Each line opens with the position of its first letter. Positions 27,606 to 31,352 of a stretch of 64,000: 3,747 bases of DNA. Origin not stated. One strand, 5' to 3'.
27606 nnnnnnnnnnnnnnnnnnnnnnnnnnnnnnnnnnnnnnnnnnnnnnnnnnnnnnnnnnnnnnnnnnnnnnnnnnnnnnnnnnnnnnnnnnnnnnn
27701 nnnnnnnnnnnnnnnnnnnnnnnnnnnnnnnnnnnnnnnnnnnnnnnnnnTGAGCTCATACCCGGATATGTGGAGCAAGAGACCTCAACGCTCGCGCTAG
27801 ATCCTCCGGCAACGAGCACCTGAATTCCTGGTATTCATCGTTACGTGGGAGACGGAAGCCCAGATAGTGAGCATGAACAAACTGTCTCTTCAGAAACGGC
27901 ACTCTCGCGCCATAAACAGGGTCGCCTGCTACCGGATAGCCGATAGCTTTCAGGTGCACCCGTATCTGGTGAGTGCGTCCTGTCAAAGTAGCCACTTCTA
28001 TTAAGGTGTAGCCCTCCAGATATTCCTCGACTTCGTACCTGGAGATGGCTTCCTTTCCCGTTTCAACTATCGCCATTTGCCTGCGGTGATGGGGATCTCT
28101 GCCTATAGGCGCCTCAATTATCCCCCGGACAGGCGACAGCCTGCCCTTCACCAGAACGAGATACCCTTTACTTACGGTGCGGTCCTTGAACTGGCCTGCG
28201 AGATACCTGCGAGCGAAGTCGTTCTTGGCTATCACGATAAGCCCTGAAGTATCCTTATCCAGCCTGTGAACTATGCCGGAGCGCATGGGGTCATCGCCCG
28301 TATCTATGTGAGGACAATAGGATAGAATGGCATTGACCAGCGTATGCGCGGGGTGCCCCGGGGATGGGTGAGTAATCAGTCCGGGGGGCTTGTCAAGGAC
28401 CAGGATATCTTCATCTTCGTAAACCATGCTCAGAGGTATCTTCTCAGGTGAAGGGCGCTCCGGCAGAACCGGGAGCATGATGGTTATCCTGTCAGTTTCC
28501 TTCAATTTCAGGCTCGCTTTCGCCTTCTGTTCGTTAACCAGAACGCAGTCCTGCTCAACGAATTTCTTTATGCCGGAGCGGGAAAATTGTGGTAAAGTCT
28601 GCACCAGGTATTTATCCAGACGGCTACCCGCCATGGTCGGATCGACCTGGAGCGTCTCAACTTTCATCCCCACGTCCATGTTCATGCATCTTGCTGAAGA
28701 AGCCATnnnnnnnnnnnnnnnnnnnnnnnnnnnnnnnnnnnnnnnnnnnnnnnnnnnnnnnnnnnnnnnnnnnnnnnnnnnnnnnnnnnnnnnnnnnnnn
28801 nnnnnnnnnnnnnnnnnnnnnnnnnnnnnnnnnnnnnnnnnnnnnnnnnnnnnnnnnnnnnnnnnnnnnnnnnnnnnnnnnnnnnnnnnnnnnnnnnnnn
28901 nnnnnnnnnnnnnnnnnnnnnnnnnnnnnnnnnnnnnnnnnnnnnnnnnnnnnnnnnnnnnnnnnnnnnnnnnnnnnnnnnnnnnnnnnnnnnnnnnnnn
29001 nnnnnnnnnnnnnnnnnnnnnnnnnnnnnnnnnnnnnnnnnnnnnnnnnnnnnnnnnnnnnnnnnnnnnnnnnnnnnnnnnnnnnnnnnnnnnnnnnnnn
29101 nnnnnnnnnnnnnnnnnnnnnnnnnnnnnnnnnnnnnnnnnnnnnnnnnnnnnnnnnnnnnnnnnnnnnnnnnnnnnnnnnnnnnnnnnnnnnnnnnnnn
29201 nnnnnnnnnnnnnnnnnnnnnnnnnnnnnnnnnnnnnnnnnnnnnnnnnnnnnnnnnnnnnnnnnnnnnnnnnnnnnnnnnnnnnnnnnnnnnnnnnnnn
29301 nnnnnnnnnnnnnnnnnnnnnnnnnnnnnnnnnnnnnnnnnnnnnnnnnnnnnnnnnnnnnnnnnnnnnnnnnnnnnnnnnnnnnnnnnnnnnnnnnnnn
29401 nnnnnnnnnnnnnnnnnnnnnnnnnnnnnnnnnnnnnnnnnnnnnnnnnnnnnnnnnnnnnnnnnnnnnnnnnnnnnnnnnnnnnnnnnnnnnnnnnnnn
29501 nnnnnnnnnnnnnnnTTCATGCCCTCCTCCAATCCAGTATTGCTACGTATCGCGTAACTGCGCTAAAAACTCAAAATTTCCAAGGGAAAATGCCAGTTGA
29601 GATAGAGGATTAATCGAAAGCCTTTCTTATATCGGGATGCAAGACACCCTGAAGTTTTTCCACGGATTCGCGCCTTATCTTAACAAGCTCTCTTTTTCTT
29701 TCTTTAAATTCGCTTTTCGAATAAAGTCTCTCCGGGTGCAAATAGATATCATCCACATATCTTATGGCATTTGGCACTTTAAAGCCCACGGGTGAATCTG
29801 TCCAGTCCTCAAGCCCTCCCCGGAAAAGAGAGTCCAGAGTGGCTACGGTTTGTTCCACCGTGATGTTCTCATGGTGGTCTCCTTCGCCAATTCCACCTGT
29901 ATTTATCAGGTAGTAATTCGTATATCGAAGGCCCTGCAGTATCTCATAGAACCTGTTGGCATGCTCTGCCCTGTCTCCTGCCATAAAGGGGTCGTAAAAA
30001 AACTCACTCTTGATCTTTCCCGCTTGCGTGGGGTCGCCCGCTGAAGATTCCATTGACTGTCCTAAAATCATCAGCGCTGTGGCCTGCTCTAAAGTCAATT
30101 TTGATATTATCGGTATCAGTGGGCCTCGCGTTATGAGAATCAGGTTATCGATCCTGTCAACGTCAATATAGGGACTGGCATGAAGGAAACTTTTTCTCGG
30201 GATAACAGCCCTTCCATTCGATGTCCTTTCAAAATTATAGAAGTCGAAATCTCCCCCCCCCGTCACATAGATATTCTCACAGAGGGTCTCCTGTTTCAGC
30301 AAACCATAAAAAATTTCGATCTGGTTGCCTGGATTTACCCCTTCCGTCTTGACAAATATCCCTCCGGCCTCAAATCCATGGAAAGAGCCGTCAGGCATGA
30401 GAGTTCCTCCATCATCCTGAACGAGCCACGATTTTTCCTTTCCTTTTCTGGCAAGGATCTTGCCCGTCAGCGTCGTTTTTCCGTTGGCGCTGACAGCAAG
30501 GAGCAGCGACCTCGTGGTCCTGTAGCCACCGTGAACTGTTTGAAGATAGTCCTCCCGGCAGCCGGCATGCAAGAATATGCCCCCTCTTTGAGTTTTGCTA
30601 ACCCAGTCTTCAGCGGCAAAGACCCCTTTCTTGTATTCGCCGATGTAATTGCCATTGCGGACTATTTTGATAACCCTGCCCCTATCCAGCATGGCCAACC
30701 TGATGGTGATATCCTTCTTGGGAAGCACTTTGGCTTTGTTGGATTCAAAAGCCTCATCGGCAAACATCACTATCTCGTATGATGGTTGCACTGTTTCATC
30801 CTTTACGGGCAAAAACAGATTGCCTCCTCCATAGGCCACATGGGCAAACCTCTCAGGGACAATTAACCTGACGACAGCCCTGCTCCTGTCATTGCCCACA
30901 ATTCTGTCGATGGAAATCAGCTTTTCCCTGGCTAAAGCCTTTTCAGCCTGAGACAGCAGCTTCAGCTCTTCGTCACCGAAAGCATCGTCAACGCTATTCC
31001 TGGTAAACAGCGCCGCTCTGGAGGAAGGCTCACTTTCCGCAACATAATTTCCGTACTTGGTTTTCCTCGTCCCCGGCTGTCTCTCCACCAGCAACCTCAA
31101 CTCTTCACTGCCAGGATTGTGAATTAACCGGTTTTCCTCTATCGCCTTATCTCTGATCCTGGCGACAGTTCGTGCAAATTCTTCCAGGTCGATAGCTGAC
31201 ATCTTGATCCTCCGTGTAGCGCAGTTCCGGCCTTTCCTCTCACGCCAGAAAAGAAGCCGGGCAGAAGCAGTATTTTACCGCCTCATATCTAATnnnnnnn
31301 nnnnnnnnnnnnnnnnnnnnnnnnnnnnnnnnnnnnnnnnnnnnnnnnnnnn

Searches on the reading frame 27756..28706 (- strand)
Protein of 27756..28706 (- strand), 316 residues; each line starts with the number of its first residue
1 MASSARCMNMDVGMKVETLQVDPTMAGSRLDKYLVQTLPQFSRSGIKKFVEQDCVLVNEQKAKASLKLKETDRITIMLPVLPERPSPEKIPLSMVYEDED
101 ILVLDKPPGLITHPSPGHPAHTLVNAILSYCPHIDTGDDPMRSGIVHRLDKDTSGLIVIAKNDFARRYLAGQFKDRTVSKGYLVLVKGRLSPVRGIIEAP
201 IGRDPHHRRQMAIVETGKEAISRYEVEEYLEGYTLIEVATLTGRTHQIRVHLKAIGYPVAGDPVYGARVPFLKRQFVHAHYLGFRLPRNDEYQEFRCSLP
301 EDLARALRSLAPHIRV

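Call 3: search_protein_families(library=pfam, proteins=[window:27756-28706:-])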
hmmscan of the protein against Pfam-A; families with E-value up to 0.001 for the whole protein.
window:27756-28706:- (316 aa): 2 families
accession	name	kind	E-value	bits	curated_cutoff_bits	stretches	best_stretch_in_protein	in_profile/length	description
PF00849.27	PseudoU_synth_2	-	4.2e-28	98.9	26.8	1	100-253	1-151/152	RNA pseudouridylate synthase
PF01479.30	S4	-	2.3e-09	37.3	22.8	1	29-74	2-48/48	S4 domain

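Call 4: search_protein_families(library=ncbifam, proteins=[window:27756-28706:-])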
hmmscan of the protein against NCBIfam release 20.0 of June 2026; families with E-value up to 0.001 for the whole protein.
window:27756-28706:- (316 aa): 6 families
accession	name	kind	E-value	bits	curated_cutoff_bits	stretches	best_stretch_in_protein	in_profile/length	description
TIGR00005.1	rluA_subfam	subfamily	1.5e-83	280.5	192.7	1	25-310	3-297/298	RluA family pseudouridine synthase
NF008385.0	PRK11180.1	equivalog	5.8e-65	219.8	351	1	19-307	9-309/325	23S rRNA pseudouridine(1911/1915/1917) synthase RluD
NF008249.0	PRK11025.1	equivalog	2.8e-40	138.2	378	1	15-310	7-313/317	23S rRNA pseudouridine(955/2504/2580) synthase RluC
NF007543.0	PRK10158.1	equivalog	3.4e-30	105.3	286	1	87-292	9-210/219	bifunctional tRNA pseudouridine(32) synthase/23S rRNA pseudouridine(746) synthase RluA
TIGR01621.1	RluA-like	hypoth_equivalog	5.3e-24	84.6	222.3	1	92-286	2-185/217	TIGR01621 family pseudouridine synthase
NF008321.0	PRK11112.1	equivalog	1.5e-17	63.8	328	1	92-299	2-223/257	tRNA pseudouridine(65) synthase TruC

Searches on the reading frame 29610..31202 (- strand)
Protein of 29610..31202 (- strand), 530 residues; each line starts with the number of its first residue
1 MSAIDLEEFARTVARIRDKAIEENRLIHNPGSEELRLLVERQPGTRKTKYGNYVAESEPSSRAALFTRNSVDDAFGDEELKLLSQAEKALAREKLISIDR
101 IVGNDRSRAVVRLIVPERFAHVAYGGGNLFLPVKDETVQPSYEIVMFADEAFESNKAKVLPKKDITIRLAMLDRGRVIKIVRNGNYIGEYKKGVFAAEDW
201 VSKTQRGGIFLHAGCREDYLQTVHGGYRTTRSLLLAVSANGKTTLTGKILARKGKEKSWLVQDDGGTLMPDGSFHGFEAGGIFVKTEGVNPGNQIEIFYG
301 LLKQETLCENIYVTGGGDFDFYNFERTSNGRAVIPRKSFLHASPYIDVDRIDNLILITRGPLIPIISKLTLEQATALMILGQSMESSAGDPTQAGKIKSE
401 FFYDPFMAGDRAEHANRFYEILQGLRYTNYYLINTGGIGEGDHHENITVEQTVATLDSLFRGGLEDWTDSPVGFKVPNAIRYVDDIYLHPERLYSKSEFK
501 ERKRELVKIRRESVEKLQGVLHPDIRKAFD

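Call 3: search_protein_families(library=pfam, proteins=[window:29610-31202:-])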
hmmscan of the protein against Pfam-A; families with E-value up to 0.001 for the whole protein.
window:29610-31202:- (530 aa): 1 family
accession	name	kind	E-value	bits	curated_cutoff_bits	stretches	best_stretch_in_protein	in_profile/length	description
PF01293.25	PEPCK_ATP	-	9.1e-40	137.2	26.5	1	81-484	73-463/465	Phosphoenolpyruvate carboxykinase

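Call 4: search_protein_families(library=ncbifam, proteins=[window:29610-31202:-])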
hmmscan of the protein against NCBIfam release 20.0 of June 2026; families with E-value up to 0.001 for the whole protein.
window:29610-31202:- (530 aa): 6 families
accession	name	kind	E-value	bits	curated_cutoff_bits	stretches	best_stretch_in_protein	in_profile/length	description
NF006821.0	PRK09344.1-3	subfamily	3.9e-108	362.3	369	1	17-525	12-517/525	phosphoenolpyruvate carboxykinase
NF006820.0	PRK09344.1-2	subfamily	4.2e-25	88.4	636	1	78-528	86-524/529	phosphoenolpyruvate carboxykinase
NF006819.0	PRK09344.1-1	subfamily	3e-22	79.2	745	1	81-516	102-521/538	phosphoenolpyruvate carboxykinase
NF006822.0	PRK09344.1-4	equivalog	3.6e-20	72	806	1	78-528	89-528/537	phosphoenolpyruvate carboxykinase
TIGR00224.1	pckA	equivalog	1.3e-19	70.5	590.05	1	85-517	95-517/532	phosphoenolpyruvate carboxykinase (ATP)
NF006823.0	PRK09344.1-5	equivalog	5.8e-14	51.6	815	1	59-518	56-501/513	phosphoenolpyruvate carboxykinase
